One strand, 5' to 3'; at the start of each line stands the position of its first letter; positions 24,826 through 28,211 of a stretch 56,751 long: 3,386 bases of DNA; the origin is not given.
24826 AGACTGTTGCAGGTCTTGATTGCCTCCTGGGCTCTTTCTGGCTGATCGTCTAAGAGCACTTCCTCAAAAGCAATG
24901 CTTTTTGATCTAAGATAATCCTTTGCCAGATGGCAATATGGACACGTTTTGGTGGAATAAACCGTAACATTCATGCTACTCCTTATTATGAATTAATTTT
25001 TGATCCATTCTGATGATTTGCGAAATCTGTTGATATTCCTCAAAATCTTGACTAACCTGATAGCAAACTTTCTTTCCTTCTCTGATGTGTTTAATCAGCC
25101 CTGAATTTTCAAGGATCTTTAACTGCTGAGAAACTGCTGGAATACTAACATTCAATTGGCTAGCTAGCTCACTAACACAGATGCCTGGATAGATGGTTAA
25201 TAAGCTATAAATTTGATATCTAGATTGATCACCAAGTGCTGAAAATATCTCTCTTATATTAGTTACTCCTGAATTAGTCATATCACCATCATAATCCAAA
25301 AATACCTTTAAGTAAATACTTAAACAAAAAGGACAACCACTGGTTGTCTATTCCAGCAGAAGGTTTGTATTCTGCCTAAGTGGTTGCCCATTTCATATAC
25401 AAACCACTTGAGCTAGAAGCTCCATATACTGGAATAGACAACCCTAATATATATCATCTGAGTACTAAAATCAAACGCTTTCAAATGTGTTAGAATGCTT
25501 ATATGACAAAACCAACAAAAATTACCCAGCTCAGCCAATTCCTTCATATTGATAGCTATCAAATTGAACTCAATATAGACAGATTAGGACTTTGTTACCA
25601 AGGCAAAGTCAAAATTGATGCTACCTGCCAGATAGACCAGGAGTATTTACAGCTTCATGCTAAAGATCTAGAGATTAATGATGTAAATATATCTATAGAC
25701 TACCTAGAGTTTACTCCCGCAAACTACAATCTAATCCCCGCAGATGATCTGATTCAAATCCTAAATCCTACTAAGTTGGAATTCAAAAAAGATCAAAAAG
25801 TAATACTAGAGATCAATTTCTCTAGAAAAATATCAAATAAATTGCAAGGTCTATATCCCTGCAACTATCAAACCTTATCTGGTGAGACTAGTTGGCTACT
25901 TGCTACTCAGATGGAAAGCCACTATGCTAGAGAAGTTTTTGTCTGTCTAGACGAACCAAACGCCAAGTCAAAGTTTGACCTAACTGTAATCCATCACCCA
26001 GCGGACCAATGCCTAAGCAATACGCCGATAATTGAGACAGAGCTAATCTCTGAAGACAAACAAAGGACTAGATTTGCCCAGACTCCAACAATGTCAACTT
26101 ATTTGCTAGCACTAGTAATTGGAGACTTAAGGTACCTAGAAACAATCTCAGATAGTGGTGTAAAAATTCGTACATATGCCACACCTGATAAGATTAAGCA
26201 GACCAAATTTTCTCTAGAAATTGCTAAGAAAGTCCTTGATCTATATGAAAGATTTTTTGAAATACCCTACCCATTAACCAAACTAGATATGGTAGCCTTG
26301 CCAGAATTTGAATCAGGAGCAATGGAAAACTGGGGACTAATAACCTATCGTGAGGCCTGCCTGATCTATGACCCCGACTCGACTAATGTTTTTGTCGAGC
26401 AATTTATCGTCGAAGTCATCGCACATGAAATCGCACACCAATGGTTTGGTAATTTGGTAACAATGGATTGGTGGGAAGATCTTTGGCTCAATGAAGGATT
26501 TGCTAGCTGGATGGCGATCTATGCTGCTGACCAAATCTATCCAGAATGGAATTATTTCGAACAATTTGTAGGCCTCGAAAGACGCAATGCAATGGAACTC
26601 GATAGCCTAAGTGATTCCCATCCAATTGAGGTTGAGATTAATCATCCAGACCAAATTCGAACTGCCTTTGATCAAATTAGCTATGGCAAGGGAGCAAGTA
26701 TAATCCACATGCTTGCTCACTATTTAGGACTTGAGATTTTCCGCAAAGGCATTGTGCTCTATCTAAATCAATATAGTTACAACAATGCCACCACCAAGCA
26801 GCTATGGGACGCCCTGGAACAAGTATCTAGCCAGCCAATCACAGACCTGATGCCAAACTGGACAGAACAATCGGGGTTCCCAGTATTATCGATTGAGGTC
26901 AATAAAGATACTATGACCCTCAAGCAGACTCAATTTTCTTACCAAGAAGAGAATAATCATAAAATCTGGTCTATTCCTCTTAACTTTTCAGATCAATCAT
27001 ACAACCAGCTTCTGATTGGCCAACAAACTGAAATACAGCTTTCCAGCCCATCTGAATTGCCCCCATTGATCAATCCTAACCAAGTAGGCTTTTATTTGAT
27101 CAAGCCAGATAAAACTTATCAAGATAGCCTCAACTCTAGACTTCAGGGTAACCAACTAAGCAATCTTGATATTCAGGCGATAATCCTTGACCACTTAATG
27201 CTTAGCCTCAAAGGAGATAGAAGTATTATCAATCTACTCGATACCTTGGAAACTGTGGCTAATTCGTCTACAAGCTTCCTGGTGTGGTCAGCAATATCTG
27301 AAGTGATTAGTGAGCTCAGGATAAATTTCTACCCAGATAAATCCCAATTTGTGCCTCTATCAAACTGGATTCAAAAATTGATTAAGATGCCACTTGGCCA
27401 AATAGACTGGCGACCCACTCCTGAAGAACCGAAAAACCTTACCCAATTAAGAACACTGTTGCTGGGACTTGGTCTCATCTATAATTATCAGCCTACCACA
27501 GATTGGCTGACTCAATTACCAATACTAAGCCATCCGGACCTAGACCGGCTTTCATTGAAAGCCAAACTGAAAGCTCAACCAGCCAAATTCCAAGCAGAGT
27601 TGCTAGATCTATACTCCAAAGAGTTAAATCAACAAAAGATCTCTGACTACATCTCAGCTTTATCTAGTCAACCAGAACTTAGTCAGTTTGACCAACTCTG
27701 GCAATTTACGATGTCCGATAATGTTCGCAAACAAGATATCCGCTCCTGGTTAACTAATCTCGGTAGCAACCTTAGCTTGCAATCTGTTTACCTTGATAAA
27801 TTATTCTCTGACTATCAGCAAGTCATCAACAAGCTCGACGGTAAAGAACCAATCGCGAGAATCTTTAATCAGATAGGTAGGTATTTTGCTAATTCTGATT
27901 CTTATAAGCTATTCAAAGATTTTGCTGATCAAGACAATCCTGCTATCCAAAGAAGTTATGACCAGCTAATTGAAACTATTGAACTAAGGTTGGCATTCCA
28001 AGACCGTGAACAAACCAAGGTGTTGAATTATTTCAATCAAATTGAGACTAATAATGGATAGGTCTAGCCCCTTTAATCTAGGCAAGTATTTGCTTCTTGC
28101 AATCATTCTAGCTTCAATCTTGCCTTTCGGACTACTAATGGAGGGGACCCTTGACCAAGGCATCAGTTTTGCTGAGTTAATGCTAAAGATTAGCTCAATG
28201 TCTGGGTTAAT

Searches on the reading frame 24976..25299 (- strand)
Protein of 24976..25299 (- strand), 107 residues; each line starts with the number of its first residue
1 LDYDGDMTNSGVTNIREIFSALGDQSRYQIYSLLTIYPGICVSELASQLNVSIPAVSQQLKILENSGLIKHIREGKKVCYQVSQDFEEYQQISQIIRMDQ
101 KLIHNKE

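Call 13: search_protein_families(library=pfam, proteins=[window:24976-25299:-])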
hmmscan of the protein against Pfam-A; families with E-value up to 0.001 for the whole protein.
window:24976-25299:- (107 aa): 10 families
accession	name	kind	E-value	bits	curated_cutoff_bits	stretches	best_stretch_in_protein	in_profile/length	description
PF01022.26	HTH_5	-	3.5e-10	40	22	1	24-70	1-46/47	Bacterial regulatory protein, arsR family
PF13412.12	HTH_24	-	7.1e-09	35.5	21.9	1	24-70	2-48/48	Winged helix-turn-helix DNA-binding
PF12840.13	HTH_20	-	8e-08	32.6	27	1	22-71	1-50/51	Helix-turn-helix domain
PF01047.28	MarR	-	2.7e-06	27.6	24.6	1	37-70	15-48/59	MarR family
PF01325.25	Fe_dep_repress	-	0.00012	22.6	26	1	30-71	13-54/60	Iron dependent repressor, N-terminal DNA binding domain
PF01978.25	TrmB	-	0.00015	22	25.6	1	29-81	12-63/68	Sugar-specific transcriptional regulator TrmB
PF24033.1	DUF7342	-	0.00018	21.9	31.6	1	41-98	19-76/150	Family of unknown function (DUF7342)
PF08279.18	HTH_11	-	0.00021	21.5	25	1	28-68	3-44/55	HTH domain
PF25212.1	HVO_A0114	-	0.00032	20.9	27.6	1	41-78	38-75/84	HVO_A0114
PF13545.12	HTH_Crp_2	-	0.00049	20.5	27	1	43-73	26-55/70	Crp-like helix-turn-helix domain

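Call 41: find_homologous_proteins(query=window:24976-25299:-, max_evalue=0.00001)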
Query window:24976-25299:- (107 aa): 4 proteins with E <= 0.00001 among 6 candidates.
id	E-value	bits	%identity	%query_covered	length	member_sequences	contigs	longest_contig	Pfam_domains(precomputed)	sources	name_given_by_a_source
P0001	1.0e-62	226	100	100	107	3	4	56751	PF01047.29,PF12840.14,PF13412.13,PF01022.27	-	-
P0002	2.9e-36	141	77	87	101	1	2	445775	PF01047.29,PF12840.14,PF13412.13,PF08279.19,PF01022.27,PF12802.14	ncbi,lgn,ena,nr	ncbi:winged helix-turn-helix transcriptional regulator [Candidatus Saccharibacteria bacterium]|nr:wi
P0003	5.5e-17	80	43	84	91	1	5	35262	PF12840.14,PF13412.13,PF25212.3,PF01022.27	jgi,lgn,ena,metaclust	metaclust:\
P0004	3.2e-12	64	52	61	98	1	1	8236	PF01047.29,PF12840.14,PF13412.13,PF01022.27,PF13601.13,PF12802.14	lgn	-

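Call 42: find_encoding_contigs(protein=P0003, flank=10000, max_places=10)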
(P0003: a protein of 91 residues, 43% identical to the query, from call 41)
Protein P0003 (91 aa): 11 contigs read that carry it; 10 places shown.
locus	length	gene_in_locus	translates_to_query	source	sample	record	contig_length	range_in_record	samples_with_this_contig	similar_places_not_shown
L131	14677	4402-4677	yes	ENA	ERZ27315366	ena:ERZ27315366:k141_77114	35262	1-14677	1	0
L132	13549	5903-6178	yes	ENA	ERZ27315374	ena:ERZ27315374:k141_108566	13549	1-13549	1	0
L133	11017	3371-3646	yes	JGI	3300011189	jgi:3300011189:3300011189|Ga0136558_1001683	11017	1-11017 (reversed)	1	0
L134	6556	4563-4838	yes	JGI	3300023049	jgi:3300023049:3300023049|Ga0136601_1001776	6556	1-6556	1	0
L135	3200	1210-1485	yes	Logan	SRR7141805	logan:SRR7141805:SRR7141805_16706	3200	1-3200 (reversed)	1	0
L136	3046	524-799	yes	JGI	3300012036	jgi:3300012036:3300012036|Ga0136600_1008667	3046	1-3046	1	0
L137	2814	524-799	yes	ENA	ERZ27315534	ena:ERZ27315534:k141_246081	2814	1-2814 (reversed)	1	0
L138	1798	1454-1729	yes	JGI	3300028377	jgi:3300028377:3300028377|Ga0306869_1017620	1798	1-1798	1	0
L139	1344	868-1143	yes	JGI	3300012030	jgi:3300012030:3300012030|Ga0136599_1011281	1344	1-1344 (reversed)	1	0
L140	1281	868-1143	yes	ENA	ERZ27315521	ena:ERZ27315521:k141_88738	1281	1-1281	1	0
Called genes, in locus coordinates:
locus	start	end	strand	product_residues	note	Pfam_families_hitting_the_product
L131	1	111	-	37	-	?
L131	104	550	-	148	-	-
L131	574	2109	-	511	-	PF02874:ATP-synt_ab_N (faint), PF00006:ATP-synt_ab, PF00306:ATP-synt_ab_C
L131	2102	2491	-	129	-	PF00213:OSCP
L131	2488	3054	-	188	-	PF00430:ATP-synt_B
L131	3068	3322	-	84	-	PF00137:ATP-synt_C (weak)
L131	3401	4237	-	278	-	PF00119:ATP-synt_A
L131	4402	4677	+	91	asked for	PF12840:HTH_20, PF13412:HTH_24, PF01022:HTH_5, PF25212:HVO_A0114 (weak)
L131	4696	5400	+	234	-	PF01182:Glucosamine_iso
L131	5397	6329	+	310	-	PF02826:2-Hacid_dh_C (weak), PF03446:NAD_binding_2, PF03807:F420_oxidored (weak), PF00393:6PGD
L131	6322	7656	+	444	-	PF00479:G6PD_N, PF02781:G6PD_C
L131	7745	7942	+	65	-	PF00462:Glutaredoxin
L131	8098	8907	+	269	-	PF06966:DUF1295, PF02544:Steroid_dh (weak)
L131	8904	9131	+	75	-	-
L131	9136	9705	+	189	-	PF02572:CobA_CobO_BtuR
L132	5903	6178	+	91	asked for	PF12840:HTH_20, PF13412:HTH_24, PF01022:HTH_5, PF25212:HVO_A0114 (weak)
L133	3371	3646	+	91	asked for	PF12840:HTH_20, PF13412:HTH_24, PF01022:HTH_5, PF25212:HVO_A0114 (weak)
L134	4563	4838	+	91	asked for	PF12840:HTH_20, PF13412:HTH_24, PF01022:HTH_5, PF25212:HVO_A0114 (weak)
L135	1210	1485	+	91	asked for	PF12840:HTH_20, PF13412:HTH_24, PF01022:HTH_5, PF25212:HVO_A0114 (weak)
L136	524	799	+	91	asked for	PF12840:HTH_20, PF13412:HTH_24, PF01022:HTH_5, PF25212:HVO_A0114 (weak)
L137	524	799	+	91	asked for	PF12840:HTH_20, PF13412:HTH_24, PF01022:HTH_5, PF25212:HVO_A0114 (weak)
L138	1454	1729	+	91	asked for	PF12840:HTH_20, PF13412:HTH_24, PF01022:HTH_5, PF25212:HVO_A0114 (weak)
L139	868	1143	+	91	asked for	PF12840:HTH_20, PF13412:HTH_24, PF01022:HTH_5, PF25212:HVO_A0114 (weak)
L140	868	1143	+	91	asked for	PF12840:HTH_20, PF13412:HTH_24, PF01022:HTH_5, PF25212:HVO_A0114 (weak)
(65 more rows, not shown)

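Call 43: find_encoding_contigs(protein=P0004, flank=10000, max_places=10)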
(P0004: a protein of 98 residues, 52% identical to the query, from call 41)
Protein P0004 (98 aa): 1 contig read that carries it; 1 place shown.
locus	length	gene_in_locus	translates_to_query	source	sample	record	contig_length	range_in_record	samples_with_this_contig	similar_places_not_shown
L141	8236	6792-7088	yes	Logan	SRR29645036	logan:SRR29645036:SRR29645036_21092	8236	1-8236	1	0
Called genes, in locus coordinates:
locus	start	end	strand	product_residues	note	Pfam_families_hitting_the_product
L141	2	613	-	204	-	?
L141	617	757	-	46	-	-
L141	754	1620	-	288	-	PF00231:ATP-synt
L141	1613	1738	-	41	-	-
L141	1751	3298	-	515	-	PF00006:ATP-synt_ab, PF00306:ATP-synt_ab_C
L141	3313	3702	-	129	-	PF00213:OSCP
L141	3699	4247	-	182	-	PF00430:ATP-synt_B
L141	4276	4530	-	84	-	PF00137:ATP-synt_C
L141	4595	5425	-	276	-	PF00119:ATP-synt_A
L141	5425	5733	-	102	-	PF09527:ATPase_gene1 (weak)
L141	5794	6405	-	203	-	-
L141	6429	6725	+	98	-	-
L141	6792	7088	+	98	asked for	PF12840:HTH_20, PF01022:HTH_5, PF01047:MarR, PF12802:MarR_2 (faint), PF13412:HTH_24, PF13601:HTH_34 (weak)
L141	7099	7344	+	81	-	PF05768:Glrx-like (weak), PF00462:Glutaredoxin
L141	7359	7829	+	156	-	PF00085:Thioredoxin, PF13098:Thioredoxin_2 (weak)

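Call 44: find_encoding_contigs(protein=P0001, flank=10000, max_places=10)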
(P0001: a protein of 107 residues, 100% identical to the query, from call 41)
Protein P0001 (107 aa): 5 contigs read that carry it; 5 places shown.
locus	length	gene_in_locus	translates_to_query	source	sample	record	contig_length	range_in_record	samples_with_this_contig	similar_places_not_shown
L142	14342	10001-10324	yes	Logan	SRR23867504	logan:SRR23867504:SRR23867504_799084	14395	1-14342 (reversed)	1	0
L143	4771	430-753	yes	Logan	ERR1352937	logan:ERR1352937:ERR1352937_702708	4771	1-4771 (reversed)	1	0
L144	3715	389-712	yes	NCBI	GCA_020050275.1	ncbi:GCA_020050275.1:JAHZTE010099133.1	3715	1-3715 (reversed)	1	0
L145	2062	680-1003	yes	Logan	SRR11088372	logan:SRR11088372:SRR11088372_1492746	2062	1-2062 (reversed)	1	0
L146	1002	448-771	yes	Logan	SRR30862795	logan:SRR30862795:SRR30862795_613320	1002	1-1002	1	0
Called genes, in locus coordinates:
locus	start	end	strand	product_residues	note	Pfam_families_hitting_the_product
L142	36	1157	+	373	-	-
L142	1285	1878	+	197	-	-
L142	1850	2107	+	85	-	-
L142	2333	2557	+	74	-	-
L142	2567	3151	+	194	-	PF04203:Sortase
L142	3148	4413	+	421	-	PF13506:Glyco_transf_21, PF13641:Glyco_tranf_2_3, PF00535:Glycos_transf_2, PF10111:Glyco_tranf_2_2, PF13632:Glyco_trans_2_3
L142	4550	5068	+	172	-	-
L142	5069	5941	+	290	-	PF02424:ApbE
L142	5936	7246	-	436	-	PF01794:Ferric_reduct, PF00970:FAD_binding_6 (weak), PF08022:FAD_binding_8 (faint)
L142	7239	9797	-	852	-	PF17900:Peptidase_M1_N, PF01433:Peptidase_M1, PF11838:ERAP1_C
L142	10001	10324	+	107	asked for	PF12840:HTH_20 (weak), PF01022:HTH_5, PF13412:HTH_24, PF01047:MarR (weak)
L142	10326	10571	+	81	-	PF00462:Glutaredoxin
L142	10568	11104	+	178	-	PF02525:Flavodoxin_2 (weak), PF03358:FMN_red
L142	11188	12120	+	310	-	-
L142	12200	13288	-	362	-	-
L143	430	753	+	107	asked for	PF12840:HTH_20 (weak), PF01022:HTH_5, PF13412:HTH_24, PF01047:MarR (weak)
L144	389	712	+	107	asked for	PF12840:HTH_20 (weak), PF01022:HTH_5, PF13412:HTH_24, PF01047:MarR (weak)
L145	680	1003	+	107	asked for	PF12840:HTH_20 (weak), PF01022:HTH_5, PF13412:HTH_24, PF01047:MarR (weak)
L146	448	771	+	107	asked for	PF12840:HTH_20 (weak), PF01022:HTH_5, PF13412:HTH_24, PF01047:MarR (weak)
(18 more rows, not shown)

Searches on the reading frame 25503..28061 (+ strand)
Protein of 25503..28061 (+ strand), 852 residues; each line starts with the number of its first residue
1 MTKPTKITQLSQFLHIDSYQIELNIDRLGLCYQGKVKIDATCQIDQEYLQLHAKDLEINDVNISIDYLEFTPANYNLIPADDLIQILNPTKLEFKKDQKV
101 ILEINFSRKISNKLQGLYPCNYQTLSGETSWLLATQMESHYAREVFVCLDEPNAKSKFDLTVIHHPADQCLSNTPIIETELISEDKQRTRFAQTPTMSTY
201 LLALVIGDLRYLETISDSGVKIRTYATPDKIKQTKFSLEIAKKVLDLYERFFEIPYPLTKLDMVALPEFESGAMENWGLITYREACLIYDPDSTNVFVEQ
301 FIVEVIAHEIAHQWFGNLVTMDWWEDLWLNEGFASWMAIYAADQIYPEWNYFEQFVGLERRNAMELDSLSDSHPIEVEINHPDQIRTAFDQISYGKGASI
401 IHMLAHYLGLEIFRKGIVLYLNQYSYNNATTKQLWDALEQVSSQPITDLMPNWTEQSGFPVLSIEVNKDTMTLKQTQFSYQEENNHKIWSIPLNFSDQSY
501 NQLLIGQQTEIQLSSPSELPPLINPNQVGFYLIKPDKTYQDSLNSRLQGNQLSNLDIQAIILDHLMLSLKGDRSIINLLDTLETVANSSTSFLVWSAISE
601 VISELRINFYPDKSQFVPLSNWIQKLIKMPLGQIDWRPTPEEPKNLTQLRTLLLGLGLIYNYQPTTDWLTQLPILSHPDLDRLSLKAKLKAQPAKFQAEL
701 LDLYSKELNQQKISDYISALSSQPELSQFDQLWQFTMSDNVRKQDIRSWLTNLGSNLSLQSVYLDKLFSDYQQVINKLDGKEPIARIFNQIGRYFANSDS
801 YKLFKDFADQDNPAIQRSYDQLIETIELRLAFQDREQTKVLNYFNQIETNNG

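Call 13: search_protein_families(library=pfam, proteins=[window:25503-28061:+])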
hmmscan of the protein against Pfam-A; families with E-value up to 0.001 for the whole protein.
window:25503-28061:+ (852 aa): 3 families
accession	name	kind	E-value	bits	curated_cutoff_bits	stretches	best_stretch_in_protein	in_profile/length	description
PF01433.26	Peptidase_M1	-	3.7e-84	282.1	27.7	1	236-453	1-218/218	Peptidase family M1 domain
PF17900.6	Peptidase_M1_N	-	1.4e-39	136.6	25.8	1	17-201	3-186/186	Peptidase M1 N-terminal domain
PF11838.14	ERAP1_C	-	4.8e-33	115.4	38.2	1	522-827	3-317/318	ERAP1-like C-terminal domain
